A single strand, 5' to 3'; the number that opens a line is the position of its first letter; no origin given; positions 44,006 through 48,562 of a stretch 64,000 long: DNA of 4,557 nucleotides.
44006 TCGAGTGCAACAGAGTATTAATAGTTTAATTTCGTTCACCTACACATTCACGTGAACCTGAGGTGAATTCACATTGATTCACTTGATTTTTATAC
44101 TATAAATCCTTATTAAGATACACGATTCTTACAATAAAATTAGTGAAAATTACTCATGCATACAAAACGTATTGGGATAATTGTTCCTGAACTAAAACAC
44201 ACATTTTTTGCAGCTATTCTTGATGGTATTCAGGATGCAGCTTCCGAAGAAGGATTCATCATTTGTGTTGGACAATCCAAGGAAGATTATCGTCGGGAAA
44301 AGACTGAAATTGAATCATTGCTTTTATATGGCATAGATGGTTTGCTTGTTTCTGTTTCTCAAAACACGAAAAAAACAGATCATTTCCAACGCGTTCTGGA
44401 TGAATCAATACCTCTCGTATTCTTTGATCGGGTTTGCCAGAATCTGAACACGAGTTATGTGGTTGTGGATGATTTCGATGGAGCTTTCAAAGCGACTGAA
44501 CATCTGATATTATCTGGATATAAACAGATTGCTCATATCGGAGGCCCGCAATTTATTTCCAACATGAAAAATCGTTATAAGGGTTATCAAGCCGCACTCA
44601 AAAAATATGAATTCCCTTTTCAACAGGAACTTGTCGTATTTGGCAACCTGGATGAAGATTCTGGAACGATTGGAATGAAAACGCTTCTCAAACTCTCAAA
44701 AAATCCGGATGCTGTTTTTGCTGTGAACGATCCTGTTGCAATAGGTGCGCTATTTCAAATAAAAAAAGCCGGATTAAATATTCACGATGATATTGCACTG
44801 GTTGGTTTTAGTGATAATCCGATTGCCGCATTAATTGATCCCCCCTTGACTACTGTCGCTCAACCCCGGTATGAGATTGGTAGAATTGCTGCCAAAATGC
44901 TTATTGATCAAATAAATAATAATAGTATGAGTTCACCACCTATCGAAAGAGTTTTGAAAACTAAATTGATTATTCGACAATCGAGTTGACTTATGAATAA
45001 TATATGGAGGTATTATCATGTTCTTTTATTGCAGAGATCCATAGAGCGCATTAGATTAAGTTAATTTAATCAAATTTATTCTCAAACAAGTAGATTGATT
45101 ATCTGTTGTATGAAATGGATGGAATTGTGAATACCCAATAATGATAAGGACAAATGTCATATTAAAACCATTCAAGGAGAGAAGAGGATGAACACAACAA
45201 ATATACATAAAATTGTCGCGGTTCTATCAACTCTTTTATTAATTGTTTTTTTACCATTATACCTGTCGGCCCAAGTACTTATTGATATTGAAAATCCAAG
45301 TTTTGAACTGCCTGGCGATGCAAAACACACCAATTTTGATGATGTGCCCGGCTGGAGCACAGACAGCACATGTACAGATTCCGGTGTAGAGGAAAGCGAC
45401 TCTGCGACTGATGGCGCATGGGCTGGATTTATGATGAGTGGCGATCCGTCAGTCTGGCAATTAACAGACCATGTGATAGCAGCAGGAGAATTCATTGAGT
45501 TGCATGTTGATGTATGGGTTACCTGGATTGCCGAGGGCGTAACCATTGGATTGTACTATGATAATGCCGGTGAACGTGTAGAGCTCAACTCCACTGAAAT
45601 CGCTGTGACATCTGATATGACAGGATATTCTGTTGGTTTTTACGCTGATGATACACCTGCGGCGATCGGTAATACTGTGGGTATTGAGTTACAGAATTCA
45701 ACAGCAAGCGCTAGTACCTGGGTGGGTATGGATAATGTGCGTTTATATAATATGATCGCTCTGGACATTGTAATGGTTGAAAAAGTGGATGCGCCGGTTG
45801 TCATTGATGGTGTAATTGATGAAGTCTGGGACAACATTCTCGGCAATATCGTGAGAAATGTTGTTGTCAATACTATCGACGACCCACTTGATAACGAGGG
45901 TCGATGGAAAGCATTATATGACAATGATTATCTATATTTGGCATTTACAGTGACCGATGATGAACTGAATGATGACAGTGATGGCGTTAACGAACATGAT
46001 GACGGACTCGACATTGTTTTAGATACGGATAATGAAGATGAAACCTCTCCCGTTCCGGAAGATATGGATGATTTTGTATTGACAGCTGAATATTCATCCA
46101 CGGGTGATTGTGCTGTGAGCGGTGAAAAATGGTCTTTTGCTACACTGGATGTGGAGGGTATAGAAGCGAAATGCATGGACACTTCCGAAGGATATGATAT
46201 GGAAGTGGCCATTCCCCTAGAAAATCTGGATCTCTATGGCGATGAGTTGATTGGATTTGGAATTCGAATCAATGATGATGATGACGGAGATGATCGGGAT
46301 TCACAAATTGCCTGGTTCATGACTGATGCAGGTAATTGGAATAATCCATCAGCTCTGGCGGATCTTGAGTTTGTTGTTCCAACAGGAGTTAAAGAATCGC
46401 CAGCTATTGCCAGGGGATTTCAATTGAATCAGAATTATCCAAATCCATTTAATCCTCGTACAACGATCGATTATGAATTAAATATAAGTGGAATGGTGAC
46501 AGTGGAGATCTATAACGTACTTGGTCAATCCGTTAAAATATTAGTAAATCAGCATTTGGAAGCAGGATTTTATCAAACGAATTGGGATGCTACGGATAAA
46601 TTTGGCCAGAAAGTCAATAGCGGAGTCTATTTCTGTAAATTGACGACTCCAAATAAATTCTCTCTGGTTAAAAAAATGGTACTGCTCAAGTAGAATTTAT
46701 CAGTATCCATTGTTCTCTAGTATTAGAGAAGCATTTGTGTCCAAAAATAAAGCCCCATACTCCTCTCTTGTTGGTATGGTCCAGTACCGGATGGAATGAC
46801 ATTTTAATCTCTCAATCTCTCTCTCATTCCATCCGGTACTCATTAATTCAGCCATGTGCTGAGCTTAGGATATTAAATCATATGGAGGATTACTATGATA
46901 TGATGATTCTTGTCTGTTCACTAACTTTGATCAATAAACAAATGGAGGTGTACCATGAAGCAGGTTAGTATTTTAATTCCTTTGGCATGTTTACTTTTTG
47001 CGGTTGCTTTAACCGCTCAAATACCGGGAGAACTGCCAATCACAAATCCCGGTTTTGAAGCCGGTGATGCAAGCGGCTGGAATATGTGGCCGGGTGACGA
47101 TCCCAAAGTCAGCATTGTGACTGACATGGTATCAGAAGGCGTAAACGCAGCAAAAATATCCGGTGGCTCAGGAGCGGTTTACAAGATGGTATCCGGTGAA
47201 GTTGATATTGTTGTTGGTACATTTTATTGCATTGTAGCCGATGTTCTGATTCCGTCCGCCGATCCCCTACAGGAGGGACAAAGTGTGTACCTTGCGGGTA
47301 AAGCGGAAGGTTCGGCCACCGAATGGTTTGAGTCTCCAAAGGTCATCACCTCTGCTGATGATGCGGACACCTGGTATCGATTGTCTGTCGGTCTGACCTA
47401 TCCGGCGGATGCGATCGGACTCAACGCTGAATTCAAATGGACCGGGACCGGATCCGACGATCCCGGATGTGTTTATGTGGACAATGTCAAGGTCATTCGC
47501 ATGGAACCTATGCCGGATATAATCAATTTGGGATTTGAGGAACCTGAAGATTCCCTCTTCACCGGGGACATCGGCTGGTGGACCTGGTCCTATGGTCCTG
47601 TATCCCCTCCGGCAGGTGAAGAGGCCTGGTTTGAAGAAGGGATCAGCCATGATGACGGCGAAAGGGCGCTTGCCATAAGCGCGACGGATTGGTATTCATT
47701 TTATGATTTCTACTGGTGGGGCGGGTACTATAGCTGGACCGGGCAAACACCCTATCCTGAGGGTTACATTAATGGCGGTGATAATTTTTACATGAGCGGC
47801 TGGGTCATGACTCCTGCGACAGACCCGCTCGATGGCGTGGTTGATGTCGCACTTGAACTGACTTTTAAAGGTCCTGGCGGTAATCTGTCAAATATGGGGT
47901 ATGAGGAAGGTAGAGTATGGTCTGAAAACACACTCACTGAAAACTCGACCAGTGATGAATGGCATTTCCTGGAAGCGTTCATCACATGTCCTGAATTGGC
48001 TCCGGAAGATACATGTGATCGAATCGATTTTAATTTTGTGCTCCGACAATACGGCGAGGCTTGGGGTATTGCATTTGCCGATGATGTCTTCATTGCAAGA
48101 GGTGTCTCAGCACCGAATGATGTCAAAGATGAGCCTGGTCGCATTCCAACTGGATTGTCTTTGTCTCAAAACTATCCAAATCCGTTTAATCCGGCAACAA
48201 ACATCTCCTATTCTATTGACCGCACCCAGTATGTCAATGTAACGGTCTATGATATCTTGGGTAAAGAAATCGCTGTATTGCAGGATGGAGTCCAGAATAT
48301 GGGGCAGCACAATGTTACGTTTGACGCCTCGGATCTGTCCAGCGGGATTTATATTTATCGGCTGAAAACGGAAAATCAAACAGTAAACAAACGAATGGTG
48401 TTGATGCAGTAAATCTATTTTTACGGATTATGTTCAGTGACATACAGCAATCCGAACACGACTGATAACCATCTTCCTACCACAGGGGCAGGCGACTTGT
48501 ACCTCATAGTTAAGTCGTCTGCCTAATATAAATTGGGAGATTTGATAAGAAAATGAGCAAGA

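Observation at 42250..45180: Low-GC island carrying a ToxR/CadC-like regulator, a 580-bp AT-rich untranslated region with TTCAC operator-like repeats, and an HTH-less LacI-family ligand-binding protein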

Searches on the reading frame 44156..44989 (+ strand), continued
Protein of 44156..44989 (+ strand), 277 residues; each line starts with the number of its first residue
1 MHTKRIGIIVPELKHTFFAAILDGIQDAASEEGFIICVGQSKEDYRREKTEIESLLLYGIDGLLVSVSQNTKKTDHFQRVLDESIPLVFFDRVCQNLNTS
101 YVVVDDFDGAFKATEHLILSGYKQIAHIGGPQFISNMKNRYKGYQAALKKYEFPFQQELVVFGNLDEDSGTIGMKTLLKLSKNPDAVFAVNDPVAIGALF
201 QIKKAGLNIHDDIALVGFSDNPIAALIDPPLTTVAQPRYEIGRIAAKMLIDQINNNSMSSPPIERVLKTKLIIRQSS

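Call 63: search_solved_structures(query=window:44156-44989:+, max_evalue=1e-10, show_alignments=1)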
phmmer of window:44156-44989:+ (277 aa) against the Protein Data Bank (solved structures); distinct sequences matched with E-value up to 1e-10: 82 (the best 60 are shown).
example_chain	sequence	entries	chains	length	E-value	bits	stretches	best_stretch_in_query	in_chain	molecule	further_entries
5ysz_A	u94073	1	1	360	2.7e-36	128.8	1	15-276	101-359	Transcriptional regulator, LacI family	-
1zvv_A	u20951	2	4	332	6.6e-36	127.5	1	3-265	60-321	Glucose-resistance amylase regulator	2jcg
1sxg_A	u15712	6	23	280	6.7e-36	127.5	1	3-264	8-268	Glucose-resistance amylase regulator | Catabolite control protein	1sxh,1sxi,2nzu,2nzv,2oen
1rzr_G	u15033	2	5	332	1.2e-35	126.7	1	3-264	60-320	Glucose-resistance amylase regulator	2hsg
2fep_A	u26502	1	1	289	2.6e-34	122.3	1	3-261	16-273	Catabolite control protein A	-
3oqm_A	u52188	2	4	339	4.3e-34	121.5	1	3-260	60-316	Catabolite control protein A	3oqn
3oqo_A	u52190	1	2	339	4.4e-34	121.5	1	3-260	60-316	Catabolite control protein A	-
4rk1_A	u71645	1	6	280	2.1e-33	119.3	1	2-254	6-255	Ribose transcriptional regulator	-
9nt3_D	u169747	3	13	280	2.1e-33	119.3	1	5-276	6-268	Ancestral LacI Transcription Factor | LacI Transcription Factor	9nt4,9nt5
3egc_A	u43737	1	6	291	4.3e-32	115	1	5-257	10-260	putative ribose operon repressor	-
9ny7_A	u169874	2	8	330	6.4e-31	111.1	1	3-260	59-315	Ribose operon repressor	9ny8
1jh9_A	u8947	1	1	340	1.4e-30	110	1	2-264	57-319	PURINE NUCLEOTIDE SYNTHESIS REPRESSOR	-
4rk0_A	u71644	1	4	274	5.8e-30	108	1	3-257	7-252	LacI family sugar-binding transcriptional regulator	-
2pua_A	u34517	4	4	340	8.5e-30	107.5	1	2-264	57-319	PURINE REPRESSOR | PROTEIN (PURINE REPRESSOR)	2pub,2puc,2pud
1jhz_A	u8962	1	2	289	8.8e-30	107.4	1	2-264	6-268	PURINE NUCLEOTIDE SYNTHESIS REPRESSOR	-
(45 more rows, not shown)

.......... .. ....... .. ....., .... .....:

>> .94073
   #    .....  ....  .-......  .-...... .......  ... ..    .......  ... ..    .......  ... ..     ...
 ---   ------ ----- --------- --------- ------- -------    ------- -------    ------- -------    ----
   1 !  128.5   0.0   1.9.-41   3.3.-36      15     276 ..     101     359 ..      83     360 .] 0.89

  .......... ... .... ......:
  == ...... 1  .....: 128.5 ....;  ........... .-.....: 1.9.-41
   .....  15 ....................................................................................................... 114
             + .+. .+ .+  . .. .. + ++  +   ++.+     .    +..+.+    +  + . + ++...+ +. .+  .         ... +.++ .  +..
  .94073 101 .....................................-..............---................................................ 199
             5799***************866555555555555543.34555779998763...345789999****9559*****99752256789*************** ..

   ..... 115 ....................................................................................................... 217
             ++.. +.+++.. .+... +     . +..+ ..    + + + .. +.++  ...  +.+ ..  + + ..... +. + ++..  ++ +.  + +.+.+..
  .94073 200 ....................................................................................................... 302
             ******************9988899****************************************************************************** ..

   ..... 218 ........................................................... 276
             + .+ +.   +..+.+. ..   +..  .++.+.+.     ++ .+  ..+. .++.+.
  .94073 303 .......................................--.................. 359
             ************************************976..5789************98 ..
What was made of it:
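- On LacI/GalR family transcription factors: PDB CelR, CcpA and PurR (call 63).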

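Call 74: find_encoding_contigs(protein=P0018, flank=4000, max_places=1)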
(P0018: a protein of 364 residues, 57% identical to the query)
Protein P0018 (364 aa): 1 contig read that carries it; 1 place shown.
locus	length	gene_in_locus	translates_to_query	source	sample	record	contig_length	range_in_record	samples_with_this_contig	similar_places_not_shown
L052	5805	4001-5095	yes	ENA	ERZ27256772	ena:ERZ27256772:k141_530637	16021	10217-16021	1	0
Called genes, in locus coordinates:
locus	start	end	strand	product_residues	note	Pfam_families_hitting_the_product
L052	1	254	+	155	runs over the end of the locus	PF13581:HATPase_c_2, PF02518:HATPase_c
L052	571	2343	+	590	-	PF01590:GAF (faint), PF13492:GAF_3 (faint), PF13185:GAF_2 (faint), PF07228:SpoIIE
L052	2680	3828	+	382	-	PF00072:Response_reg, PF07228:SpoIIE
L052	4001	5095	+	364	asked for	PF00356:LacI, PF13936:HTH_38 (faint), PF00532:Peripla_BP_1, PF13407:Peripla_BP_4, PF13377:Peripla_BP_3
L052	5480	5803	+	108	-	?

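Call 75: find_encoding_contigs(protein=P0020, flank=4000, max_places=1)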
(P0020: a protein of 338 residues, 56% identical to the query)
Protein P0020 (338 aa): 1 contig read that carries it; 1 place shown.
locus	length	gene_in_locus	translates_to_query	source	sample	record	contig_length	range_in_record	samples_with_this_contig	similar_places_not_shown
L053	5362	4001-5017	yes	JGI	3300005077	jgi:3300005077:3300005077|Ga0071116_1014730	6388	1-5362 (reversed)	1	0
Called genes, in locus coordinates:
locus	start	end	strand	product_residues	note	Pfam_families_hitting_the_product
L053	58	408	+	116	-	PF01740:STAS, PF13466:STAS_2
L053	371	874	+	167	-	PF13581:HATPase_c_2, PF02518:HATPase_c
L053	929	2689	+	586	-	PF13185:GAF_2 (faint), PF13492:GAF_3 (faint), PF01590:GAF (faint), PF07228:SpoIIE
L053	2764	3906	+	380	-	PF00072:Response_reg, PF07228:SpoIIE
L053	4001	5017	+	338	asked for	PF00356:LacI, PF01325:Fe_dep_repress (faint), PF13936:HTH_38 (faint), PF00532:Peripla_BP_1, PF13407:Peripla_BP_4, PF13377:Peripla_BP_3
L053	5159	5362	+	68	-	?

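Call 76: find_encoding_contigs(protein=P0011, flank=4000, max_places=1)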
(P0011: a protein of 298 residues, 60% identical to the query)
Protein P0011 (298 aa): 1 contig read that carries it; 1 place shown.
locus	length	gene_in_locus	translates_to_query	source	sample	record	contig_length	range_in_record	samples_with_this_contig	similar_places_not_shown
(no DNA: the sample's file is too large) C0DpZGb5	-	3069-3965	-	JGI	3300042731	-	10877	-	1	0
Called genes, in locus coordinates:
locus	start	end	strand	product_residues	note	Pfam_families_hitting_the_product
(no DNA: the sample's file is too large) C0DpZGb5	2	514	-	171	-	?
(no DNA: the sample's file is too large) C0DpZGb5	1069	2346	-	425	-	-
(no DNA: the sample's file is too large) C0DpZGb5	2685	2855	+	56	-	-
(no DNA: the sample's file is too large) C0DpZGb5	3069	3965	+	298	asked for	PF00532:Peripla_BP_1, PF13407:Peripla_BP_4, PF13377:Peripla_BP_3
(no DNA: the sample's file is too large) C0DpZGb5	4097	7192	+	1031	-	PF13620:CarboxypepD_reg, PF13715:CarbopepD_reg_2, PF07715:Plug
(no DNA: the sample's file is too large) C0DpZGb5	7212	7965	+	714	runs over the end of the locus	-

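Call 77: find_encoding_contigs(protein=P0014, flank=4000, max_places=1)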
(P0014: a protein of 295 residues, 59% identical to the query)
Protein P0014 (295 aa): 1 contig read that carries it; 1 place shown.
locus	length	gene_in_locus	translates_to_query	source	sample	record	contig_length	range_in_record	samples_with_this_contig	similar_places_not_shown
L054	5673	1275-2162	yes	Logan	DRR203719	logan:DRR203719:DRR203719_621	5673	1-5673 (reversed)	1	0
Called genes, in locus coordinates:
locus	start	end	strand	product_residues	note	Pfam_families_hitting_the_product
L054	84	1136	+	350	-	PF19572:PorV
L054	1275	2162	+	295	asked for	PF00532:Peripla_BP_1, PF13407:Peripla_BP_4, PF13377:Peripla_BP_3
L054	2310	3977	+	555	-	PF00657:Lipase_GDSL (weak), PF13472:Lipase_GDSL_2, PF00754:F5_F8_type_C, PF22633:F5_F8_type_C_2, PF13860:FlgD_ig, PF18962:Por_Secre_tail (weak)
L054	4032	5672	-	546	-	?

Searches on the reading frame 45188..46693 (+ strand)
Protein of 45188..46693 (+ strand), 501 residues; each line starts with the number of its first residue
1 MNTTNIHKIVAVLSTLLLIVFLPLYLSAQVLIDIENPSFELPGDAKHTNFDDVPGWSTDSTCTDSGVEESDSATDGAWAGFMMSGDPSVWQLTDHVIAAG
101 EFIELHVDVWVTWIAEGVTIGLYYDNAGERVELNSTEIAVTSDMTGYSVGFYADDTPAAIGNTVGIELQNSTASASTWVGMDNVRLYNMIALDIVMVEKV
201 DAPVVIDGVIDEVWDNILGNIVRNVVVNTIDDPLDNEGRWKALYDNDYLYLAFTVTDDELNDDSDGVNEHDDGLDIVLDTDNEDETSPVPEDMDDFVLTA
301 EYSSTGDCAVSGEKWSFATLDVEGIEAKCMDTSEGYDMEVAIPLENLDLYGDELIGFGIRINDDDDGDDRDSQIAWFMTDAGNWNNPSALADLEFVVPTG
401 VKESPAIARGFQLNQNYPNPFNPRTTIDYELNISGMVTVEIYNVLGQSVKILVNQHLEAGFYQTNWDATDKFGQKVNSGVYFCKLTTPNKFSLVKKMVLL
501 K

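Call 4: search_protein_families(library=pfam, proteins=[window:45188-46693:+], max_evalue=0.01)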
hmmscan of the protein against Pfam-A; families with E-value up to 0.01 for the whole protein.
window:45188-46693:+ (501 aa): 5 families
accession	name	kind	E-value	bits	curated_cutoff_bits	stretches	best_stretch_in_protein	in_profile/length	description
PF06452.16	CBM9_1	-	3e-24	86.4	23.4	1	206-389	1-176/185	Carbohydrate family 9 binding domain-like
PF18962.6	Por_Secre_tail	-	5.3e-08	33.5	27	1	417-498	2-74/75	Secretion system C-terminal sorting domain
PF22825.2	HpiC1-like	-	1e-07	32.6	27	1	32-186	3-173/174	HpiC1 cyclase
PF13860.13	FlgD_ig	-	7.6e-07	29.5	27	1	436-487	24-75/79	FlgD Ig-like domain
PF13585.12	CHU_C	-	0.0024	18.4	27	1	437-487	29-72/86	CHU_C Type IX secretion signal domain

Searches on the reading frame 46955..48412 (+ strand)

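Call 4: search_protein_families(library=pfam, proteins=[window:46955-48412:+], max_evalue=0.01)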
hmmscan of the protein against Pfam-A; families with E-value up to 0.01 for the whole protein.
window:46955-48412:+ (485 aa): 3 families
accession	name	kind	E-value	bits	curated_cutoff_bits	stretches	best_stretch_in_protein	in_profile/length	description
PF18962.6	Por_Secre_tail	-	4.2e-13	49.8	27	1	407-482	2-74/75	Secretion system C-terminal sorting domain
PF02018.23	CBM_4_9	-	0.00056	20.7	25.9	1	29-150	4-119/136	Carbohydrate binding domain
PF13860.13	FlgD_ig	-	0.0044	17.4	27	0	426-473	24-76/79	FlgD Ig-like domain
